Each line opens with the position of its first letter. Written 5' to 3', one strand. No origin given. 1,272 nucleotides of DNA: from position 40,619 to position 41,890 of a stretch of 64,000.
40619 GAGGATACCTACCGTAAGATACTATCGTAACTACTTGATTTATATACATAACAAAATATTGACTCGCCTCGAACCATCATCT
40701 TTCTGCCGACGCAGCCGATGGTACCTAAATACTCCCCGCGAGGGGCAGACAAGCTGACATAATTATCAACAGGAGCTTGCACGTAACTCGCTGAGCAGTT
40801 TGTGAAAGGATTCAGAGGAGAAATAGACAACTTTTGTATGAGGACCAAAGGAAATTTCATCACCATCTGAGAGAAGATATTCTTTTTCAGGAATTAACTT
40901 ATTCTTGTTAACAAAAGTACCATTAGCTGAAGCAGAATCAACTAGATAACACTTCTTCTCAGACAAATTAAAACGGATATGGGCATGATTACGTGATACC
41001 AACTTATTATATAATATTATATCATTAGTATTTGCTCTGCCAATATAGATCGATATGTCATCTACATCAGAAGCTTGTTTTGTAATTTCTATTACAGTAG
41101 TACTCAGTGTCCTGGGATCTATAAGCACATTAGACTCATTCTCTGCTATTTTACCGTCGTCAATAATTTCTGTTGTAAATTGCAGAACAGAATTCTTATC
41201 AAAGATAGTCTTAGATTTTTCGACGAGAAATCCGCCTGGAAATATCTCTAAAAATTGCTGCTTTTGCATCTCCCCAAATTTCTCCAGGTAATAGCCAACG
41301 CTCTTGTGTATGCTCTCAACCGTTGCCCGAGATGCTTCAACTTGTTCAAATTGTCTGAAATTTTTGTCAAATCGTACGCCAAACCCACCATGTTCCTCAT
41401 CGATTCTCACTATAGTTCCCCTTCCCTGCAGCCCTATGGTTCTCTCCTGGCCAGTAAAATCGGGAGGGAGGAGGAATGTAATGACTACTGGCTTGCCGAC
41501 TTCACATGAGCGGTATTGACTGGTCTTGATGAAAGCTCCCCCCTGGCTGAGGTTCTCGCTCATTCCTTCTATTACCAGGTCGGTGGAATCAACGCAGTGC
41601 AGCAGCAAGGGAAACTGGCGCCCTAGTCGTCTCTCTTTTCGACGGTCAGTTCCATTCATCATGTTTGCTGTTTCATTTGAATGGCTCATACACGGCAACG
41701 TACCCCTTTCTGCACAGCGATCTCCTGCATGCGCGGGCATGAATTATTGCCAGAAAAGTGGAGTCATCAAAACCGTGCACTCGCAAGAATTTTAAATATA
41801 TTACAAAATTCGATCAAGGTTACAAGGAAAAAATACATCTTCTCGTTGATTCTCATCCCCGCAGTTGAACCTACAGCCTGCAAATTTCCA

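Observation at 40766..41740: PilZ-FHA two-domain protein, an unusual pairing of a c-di-GMP receptor with a phospho-threonine reader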

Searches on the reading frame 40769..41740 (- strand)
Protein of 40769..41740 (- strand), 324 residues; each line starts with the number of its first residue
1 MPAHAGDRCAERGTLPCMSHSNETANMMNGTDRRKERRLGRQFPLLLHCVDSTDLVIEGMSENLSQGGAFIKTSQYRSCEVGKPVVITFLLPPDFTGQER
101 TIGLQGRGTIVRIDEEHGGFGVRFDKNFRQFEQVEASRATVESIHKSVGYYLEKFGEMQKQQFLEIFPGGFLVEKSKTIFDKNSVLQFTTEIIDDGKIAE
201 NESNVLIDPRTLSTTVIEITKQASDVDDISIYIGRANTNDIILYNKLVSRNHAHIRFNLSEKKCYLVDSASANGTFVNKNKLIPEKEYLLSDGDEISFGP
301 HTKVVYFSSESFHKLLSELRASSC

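Call 3: search_protein_families(library=pfam, proteins=[window:40769-41740:-], max_evalue=1)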
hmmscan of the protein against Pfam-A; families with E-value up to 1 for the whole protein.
window:40769-41740:- (324 aa): 4 families
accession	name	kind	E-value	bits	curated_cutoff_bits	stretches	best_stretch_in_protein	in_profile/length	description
PF00498.31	FHA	-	1.5e-18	67.4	20.7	1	232-299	2-67/67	FHA domain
PF16697.10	Yop-YscD_cpl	-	3e-08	34.2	33.2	1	230-300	18-85/94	Inner membrane component of T3SS, cytoplasmic domain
PF07238.19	PilZ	-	1.1e-07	32.5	22.5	1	32-126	1-87/102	PilZ domain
PF02771.21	Acyl-CoA_dh_N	-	0.15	12.9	22.9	1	111-164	48-106/113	Acyl-CoA dehydrogenase, N-terminal domain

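Call 4: search_protein_families(library=ncbifam, proteins=[window:40769-41740:-], max_evalue=1)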
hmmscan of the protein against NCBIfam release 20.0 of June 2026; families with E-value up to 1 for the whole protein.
window:40769-41740:- (324 aa): 6 families
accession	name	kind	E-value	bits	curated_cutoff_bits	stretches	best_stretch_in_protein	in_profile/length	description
NF049868.1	FhaB_Rv0019c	equivalog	3e-08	33.9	125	1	209-283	66-138/158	FHA domain-containing protein FhaB/FipA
NF041660.2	oxygluDhInhib_OdhI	equivalog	4.5e-08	33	200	1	231-306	58-127/130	oxoglutarate dehydrogenase inhibitor Odhl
TIGR03354.1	VI_FHA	hypoth_equivalog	1.1e-07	32.1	120.25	1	227-307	22-103/420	type VI secretion system-associated FHA domain protein TagH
NF052573.1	HisKinEspAMyxo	equivalog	3.6e-06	25.3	1400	1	212-309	29-121/755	serine histidine kinase EspA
TIGR02266.1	gmx_TIGR02266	paralog_domain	5.2e-06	26.6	68.7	1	56-126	16-82/96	TIGR02266 family protein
NF033760.1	gliding_GltG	equivalog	0.00037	19.2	650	1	227-302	22-93/650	adventurous gliding motility protein GltG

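Call 7: find_homologous_proteins(query=window:40769-41740:-, max_evalue=0.001)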
Query window:40769-41740:- (324 aa): 114 proteins with E <= 0.001 among 986 candidates.
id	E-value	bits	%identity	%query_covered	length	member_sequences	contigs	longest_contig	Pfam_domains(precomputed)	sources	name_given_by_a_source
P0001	2.4e-200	682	100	95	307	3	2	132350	PF07238.20,PF00498.32,PF16697.11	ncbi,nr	ncbi:MAG: FHA domain-containing protein [Deltaproteobacteria bacterium]|nr:FHA domain-containing pro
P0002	1.7e-88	315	49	88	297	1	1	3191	PF07238.20,PF00498.32,PF16697.11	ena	-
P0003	2.1e-83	298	47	87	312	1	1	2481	PF07238.20,PF00498.32,PF16697.11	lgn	-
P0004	1.5e-82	295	47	91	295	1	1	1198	PF07238.20,PF00498.32,PF16697.11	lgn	-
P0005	7.2e-82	293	48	90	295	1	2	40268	PF07238.20,PF00498.32,PF16697.11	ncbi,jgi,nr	ncbi:MAG: FHA domain-containing protein [Deltaproteobacteria bacterium]|nr:FHA domain-containing pro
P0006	8.6e-79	283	46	91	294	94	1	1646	PF07238.20,PF00498.32,PF16697.11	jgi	jgi:hypothetical protein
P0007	1.9e-78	282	46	91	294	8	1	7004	PF07238.20,PF00498.32,PF16697.11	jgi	-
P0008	1.9e-78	282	45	91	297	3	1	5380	PF07238.20,PF00498.32,PF16697.11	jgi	jgi:hypothetical protein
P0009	1.8e-77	279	46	90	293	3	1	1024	PF07238.20,PF00498.32,PF16697.11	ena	-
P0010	2.2e-77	278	45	90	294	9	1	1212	PF07238.20,PF00498.32,PF16697.11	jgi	jgi:hypothetical protein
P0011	4.6e-77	277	45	90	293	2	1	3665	PF07238.20,PF00498.32,PF16697.11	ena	-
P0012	6.8e-77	277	45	90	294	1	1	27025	PF07238.20,PF00498.32,PF16697.11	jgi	jgi:hypothetical protein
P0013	3.2e-76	275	45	91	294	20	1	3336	PF07238.20,PF00498.32,PF16697.11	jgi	jgi:hypothetical protein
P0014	3.4e-76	274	45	90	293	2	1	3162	PF07238.20,PF00498.32,PF16697.11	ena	-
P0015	4.3e-76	274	45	91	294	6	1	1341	PF07238.20,PF00498.32,PF16697.11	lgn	-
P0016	2.1e-75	272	44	90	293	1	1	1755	PF07238.20,PF00498.32,PF16697.11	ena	-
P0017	2.7e-75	272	45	91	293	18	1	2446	PF07238.20,PF00498.32,PF16697.11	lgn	-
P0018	4.3e-75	271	44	90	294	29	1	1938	PF07238.20,PF00498.32,PF16697.11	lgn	-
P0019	4.5e-75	271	45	90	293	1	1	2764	PF07238.20,PF00498.32,PF16697.11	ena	-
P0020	6.5e-75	270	44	90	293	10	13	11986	PF07238.20,PF00498.32,PF16697.11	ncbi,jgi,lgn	ncbi:MAG: FHA domain-containing protein [Syntrophobacterales bacterium]|jgi:hypothetical protein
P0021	6.6e-75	270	44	91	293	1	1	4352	PF07238.20,PF00498.32,PF16697.11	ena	-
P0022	7.8e-75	270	45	91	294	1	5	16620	PF07238.20,PF00498.32,PF16697.11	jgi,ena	jgi:hypothetical protein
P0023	8.0e-75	270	43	91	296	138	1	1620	PF07238.20,PF00498.32,PF16697.11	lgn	-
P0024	1.1e-74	270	43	94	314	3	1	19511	PF07238.20,PF00498.32,PF16697.11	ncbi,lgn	-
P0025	1.2e-74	269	44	90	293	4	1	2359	PF07238.20,PF00498.32,PF16697.11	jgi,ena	jgi:hypothetical protein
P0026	1.5e-74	269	44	91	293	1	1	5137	PF07238.20,PF00498.32,PF16697.11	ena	-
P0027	3.2e-74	268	45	91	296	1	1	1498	PF07238.20,PF00498.32,PF16697.11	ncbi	-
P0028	3.4e-74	268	44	92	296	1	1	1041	PF07238.20,PF00498.32,PF16697.11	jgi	jgi:hypothetical protein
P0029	1.1e-73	266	43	91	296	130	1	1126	PF07238.20,PF00498.32,PF16697.11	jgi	-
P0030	2.8e-73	265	43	91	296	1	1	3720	PF07238.20,PF00498.32,PF16697.11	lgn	-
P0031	4.7e-73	264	43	92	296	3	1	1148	PF07238.20,PF00498.32,PF16697.11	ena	-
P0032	6.1e-73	264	44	90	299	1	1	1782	PF07238.20,PF00498.32,PF16697.11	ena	-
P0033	2.0e-72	262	43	91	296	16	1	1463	PF07238.20,PF00498.32,PF16697.11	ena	-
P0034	1.7e-70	256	45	91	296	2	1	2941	PF07238.20,PF00498.32,PF16697.11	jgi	jgi:hypothetical protein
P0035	2.5e-70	255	43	91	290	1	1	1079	PF07238.20,PF00498.32,PF16697.11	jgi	jgi:hypothetical protein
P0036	3.5e-70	255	44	83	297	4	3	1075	PF07238.20,PF00498.32,PF16697.11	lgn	-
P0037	6.5e-70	254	42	91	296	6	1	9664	PF07238.20,PF00498.32,PF16697.11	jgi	jgi:hypothetical protein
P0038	1.4e-69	253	44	91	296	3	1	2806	PF07238.20,PF00498.32,PF16697.11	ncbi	-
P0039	6.1e-69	251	41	92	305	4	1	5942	PF07238.20,PF00498.32,PF16697.11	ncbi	-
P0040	7.4e-69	250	45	79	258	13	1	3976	PF00498.32,PF16697.11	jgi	jgi:hypothetical protein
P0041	2.2e-68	249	40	91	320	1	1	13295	PF07238.20,PF00498.32,PF16697.11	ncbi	-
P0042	2.4e-68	249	43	92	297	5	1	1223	PF07238.20,PF00498.32,PF16697.11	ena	-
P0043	6.0e-68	247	43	92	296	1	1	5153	PF07238.20,PF00498.32,PF16697.11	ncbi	-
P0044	8.9e-68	247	43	89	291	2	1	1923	PF07238.20,PF00498.32,PF16697.11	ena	-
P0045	1.9e-67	246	43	92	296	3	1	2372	PF07238.20,PF00498.32,PF16697.11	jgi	jgi:hypothetical protein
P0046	7.0e-67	244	42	95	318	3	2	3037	PF07238.20,PF00498.32,PF16697.11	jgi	jgi:hypothetical protein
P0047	7.8e-67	244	44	91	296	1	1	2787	PF07238.20,PF00498.32,PF16697.11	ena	-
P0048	8.4e-67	244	43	89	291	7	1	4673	PF07238.20,PF00498.32,PF16697.11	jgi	-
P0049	1.0e-66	243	42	92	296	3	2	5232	PF07238.20,PF00498.32,PF16697.11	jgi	-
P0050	1.1e-66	243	43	92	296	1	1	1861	PF07238.20,PF00498.32,PF16697.11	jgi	jgi:hypothetical protein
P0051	1.4e-66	243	42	93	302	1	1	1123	PF07238.20,PF00498.32,PF16697.11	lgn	-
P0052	2.1e-66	242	42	92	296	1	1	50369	PF07238.20,PF00498.32,PF16697.11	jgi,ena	-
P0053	2.8e-66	242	42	91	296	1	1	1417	PF07238.20,PF00498.32,PF16697.11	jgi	jgi:hypothetical protein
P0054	3.9e-66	241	42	92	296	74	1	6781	PF07238.20,PF00498.32,PF16697.11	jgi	jgi:hypothetical protein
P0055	7.7e-66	240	43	92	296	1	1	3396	PF07238.20,PF00498.32,PF16697.11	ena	-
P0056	1.5e-65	240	44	79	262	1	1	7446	PF07238.20,PF00498.32,PF16697.11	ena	-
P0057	1.7e-65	239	42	92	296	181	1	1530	PF07238.20,PF00498.32,PF16697.11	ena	-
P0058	1.7e-65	239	40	91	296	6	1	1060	PF07238.20,PF00498.32,PF16697.11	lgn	-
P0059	1.9e-65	239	42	91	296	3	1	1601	PF07238.20,PF00498.32,PF16697.11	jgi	-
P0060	4.5e-65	238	42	91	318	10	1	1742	PF07238.20,PF00498.32,PF16697.11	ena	-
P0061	6.3e-65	237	43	89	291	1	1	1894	PF07238.20,PF00498.32,PF16697.11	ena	-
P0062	7.9e-65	237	43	90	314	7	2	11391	PF07238.20,PF00498.32,PF16697.11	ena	-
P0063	9.8e-65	237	42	89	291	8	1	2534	PF07238.20,PF00498.32,PF16697.11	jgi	jgi:hypothetical protein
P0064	1.3e-64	236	43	91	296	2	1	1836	PF07238.20,PF00498.32,PF16697.11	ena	-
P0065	2.1e-64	236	41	92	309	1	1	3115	PF07238.20,PF00498.32,PF16697.11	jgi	jgi:hypothetical protein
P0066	5.2e-64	234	41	91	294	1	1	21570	PF07238.20,PF00498.32,PF16697.11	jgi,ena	-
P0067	6.3e-64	234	41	91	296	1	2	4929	PF07238.20,PF00498.32,PF16697.11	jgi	jgi:hypothetical protein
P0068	1.2e-63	233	40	92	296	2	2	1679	PF07238.20,PF00498.32,PF16697.11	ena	-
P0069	1.9e-63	233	42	91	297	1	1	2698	PF07238.20,PF00498.32,PF16697.11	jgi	-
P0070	3.1e-63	232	40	96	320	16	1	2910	PF07238.20,PF00498.32,PF16697.11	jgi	-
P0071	3.5e-63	232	40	95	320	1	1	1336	PF07238.20,PF00498.32,PF16697.11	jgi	jgi:hypothetical protein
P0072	4.8e-63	231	41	91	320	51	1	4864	PF07238.20,PF00498.32,PF16697.11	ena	-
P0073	7.7e-63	231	41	92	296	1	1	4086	PF07238.20,PF00498.32,PF16697.11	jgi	-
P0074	8.1e-63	231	40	96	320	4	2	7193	PF07238.20,PF00498.32,PF16697.11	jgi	jgi:hypothetical protein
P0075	8.6e-63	230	40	91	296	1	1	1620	PF00498.32,PF16697.11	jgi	jgi:hypothetical protein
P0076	8.8e-63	230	44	90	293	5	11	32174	PF00498.32,PF16697.11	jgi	jgi:hypothetical protein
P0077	1.4e-62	230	45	82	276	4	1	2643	PF00498.32,PF16697.11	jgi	jgi:hypothetical protein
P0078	1.8e-62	229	41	91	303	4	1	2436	PF07238.20,PF00498.32,PF16697.11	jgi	-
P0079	1.8e-62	229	41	91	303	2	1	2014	PF07238.20,PF00498.32,PF16697.11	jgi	jgi:hypothetical protein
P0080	2.6e-62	229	40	91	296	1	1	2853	PF07238.20,PF00498.32,PF16697.11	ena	-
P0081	4.5e-62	228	41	92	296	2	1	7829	PF07238.20,PF00498.32,PF16697.11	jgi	jgi:hypothetical protein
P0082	5.1e-62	228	41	91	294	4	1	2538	PF07238.20,PF00498.32,PF16697.11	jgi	jgi:FHA domain/PilZ domain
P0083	6.7e-62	228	40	88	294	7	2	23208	PF07238.20,PF00498.32,PF16697.11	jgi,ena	jgi:FHA domain/PilZ domain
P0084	7.4e-62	227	42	91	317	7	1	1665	PF07238.20,PF00498.32,PF16697.11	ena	-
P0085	1.4e-61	227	41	91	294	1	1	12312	PF07238.20,PF00498.32,PF16697.11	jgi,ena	-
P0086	1.8e-61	226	41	91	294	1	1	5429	PF07238.20,PF00498.32,PF16697.11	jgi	jgi:FHA domain/PilZ domain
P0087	6.9e-61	224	40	91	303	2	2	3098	PF07238.20,PF00498.32,PF16697.11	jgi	jgi:hypothetical protein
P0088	9.6e-61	224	39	96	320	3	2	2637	PF07238.20,PF00498.32,PF16697.11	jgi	jgi:hypothetical protein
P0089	2.2e-60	223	40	91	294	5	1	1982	PF07238.20,PF00498.32,PF16697.11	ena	-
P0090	3.8e-60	222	40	91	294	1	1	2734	PF07238.20,PF00498.32,PF16697.11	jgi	jgi:hypothetical protein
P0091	7.2e-60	221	41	90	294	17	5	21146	PF07238.20,PF00498.32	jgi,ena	jgi:hypothetical protein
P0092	7.3e-59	218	40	91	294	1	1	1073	PF07238.20,PF00498.32,PF16697.11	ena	-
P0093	2.4e-58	216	42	84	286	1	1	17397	PF00498.32,PF16697.11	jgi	jgi:hypothetical protein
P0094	4.1e-58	215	41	88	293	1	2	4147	PF07238.20,PF00498.32,PF16697.11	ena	-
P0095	5.9e-58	215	42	83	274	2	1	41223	PF00498.32,PF16697.11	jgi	jgi:FHA domain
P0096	1.7e-53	200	39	82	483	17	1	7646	PF00498.32,PF13424.13,PF24885.2,PF16697.11,PF13374.13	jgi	jgi:tetratricopeptide (TPR) repeat protein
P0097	8.7e-52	194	43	67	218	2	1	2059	PF00498.32,PF16697.11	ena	-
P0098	1.7e-49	187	41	67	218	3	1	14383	PF00498.32,PF16697.11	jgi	jgi:hypothetical protein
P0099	1.7e-47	180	34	89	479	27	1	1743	PF07238.20,PF00498.32,PF13424.13,PF24885.2,PF16697.11,PF13374.13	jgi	jgi:tetratricopeptide (TPR) repeat protein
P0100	5.2e-47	179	36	91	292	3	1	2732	PF07238.20,PF00498.32,PF16697.11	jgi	jgi:hypothetical protein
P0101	1.2e-46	177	39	77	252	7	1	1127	PF07238.20,PF00498.32,PF16697.11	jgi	-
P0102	1.2e-44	171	42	66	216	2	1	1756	PF00498.32,PF16697.11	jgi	jgi:hypothetical protein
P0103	4.3e-42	163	47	55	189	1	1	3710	PF00498.32,PF16697.11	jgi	jgi:hypothetical protein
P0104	8.0e-40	155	43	56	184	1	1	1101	PF00498.32,PF16697.11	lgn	-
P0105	2.9e-39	153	45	55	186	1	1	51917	PF00498.32,PF16697.11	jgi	jgi:pSer/pThr/pTyr-binding forkhead associated (FHA) protein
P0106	9.6e-39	152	43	54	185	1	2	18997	PF00498.32,PF16697.11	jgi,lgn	-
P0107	1.1e-38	151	42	56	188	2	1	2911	PF00498.32,PF16697.11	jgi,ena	jgi:hypothetical protein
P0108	1.5e-37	148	42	55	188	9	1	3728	PF00498.32,PF16697.11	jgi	jgi:hypothetical protein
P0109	1.9e-36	144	42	54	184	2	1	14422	PF00498.32,PF16697.11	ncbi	-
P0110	6.2e-10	57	32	42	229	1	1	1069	PF00498.32,PF16697.11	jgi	jgi:pSer/pThr/pTyr-binding forkhead associated (FHA) protein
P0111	1.5e-5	43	42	21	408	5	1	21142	PF00498.32,PF16697.11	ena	-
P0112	1.3e-4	39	40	24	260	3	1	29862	PF00498.32,PF16697.11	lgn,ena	-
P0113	2.6e-4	38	47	22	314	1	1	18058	PF09684.16,PF00498.32,PF16697.11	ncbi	-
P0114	7.9e-4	37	38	24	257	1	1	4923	PF00498.32,PF16697.11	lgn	-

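Call 12: find_related_loci(query=A2, collection=genome_contigs, flank=10000)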
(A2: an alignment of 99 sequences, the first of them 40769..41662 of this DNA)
Query A2 (298 aa) in genome_contigs; peptide patterns used: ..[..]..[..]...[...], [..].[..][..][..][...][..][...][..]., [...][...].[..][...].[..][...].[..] (x = any residue, [..] = any of these).
117 stretches matched a pattern; 52 encode a relative of the query (tblastn E <= 1e-3); 52 distinct loci.
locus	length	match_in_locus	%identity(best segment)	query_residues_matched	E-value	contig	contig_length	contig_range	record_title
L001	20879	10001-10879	46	2-295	6e-85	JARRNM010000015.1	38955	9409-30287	MAG: Deltaproteobacteria bacterium isolate Spart_124_MAG scaffold_529, whole genome shotgun sequence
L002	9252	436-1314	46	2-295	1e-84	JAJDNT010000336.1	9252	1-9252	MAG: Deltaproteobacteria bacterium isolate ALSabin.159 k141_8695448, whole genome shotgun sequence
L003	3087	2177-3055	46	2-295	2e-85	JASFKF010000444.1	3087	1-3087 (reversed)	MAG: Syntrophobacterales bacterium isolate D0608U48metaG_Bin_309 D0608U48metaG_FD_scaffold_4134_c1, whole genome shotgun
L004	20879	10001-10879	46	2-295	3e-84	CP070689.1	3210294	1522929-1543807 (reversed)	MAG: Deltaproteobacteria bacterium isolate bin63 chromosome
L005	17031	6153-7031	45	2-295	1e-83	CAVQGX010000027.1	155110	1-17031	MAG: uncultured delta proteobacterium isolate MFD09779.bin.3.209 genome assembly, contig: contig_24643, whole genome sho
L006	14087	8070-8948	45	2-295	2e-82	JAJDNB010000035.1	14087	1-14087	MAG: Deltaproteobacteria bacterium isolate ALJrbin.12 k141_4856731, whole genome shotgun sequence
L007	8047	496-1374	44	1-294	4e-81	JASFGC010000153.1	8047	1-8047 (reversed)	MAG: Syntrophobacterales bacterium isolate D0606S20remetaG_Bin_93 D0606S20remetaG_FD_scaffold_392_c1, whole genome shotg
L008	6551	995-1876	43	1-295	2e-80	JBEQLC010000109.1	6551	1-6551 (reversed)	MAG: Desulfobacteria bacterium isolate Y21TTR20magb13s NODE_109_length_6551_cov_2.345536, whole genome shotgun sequence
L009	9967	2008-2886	44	1-294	3e-80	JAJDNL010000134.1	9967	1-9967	MAG: Deltaproteobacteria bacterium isolate ALJrbin.32 k141_6460446, whole genome shotgun sequence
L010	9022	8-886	44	1-294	2e-79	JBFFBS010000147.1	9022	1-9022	MAG: Syntrophobacteria bacterium isolate Mix_mud12.2021.10.10 k141_2929106_length_9022_cov_17.8837, whole genome shotgun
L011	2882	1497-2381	43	1-296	5e-80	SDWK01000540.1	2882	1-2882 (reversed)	MAG: Shewanella sp. isolate MAG-BB-1 scaffold_4074, whole genome shotgun sequence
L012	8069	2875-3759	43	1-296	7e-79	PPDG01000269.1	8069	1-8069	MAG: Desulfobacteraceae bacterium isolate BM002 sc_4930, whole genome shotgun sequence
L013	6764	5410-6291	41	1-295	3e-78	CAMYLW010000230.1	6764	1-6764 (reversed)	MAG: Desulfobacterota bacterium isolate FCS_Desulfobacterota_29 genome assembly, contig: scaffold_13430, whole genome sh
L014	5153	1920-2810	43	1-298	6e-76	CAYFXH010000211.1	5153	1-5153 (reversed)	MAG TPA_asm: uncultured Desulfobacteraceae bacterium isolate ERP108616_co2_158 genome assembly, contig: NODE_35383_lengt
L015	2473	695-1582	43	2-298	6e-75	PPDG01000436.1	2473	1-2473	MAG: Desulfobacteraceae bacterium isolate BM002 sc_22721, whole genome shotgun sequence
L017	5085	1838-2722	42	2-296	3e-73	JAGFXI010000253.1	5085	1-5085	MAG: Deltaproteobacteria bacterium isolate CTSoil_058 scaffold_44202, whole genome shotgun sequence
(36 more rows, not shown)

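Call 16: predict_structure(alignment_id=A2)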
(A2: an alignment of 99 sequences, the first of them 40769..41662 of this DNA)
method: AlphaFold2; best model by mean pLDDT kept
length: 298 residues; sequences in the alignment: 99
mean_pLDDT: 73.7   pTM: 0.55
mean pLDDT of the five models: 73.7, 73.5, 73.4, 71.9, 68.2
residues with pLDDT >= 90: 63; 70-90: 147; 50-70: 33; < 50: 55
segments of 3 or more residues with pLDDT < 50: 1-9, 111-118, 151-181, 196-199
pLDDT, mean of each block of 10 residues (from residue 1): 39 70 63 82 85 81 77 75 88 90 79 47 81 88 83 41 28 33 64 64 79 73 87 84 93 94 93 84 90 74
secondary structure, 60 per line:
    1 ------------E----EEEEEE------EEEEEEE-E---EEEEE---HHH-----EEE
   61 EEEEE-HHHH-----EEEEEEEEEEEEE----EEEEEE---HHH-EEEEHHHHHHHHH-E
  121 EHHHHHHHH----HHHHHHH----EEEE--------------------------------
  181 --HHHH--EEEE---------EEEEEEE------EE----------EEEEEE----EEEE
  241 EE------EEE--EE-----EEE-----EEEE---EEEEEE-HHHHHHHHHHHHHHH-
elements in order: E18-23 E30-36 E42-46 E58-65 H67-70 E76-88 E93-98 E106-109 H110-118 H122-129 H134-140 E145-148 H183-186 E189-192 E202-208 E227-232 E237-242 E249-251 E261-263 E269-272 E276-281 H283-297
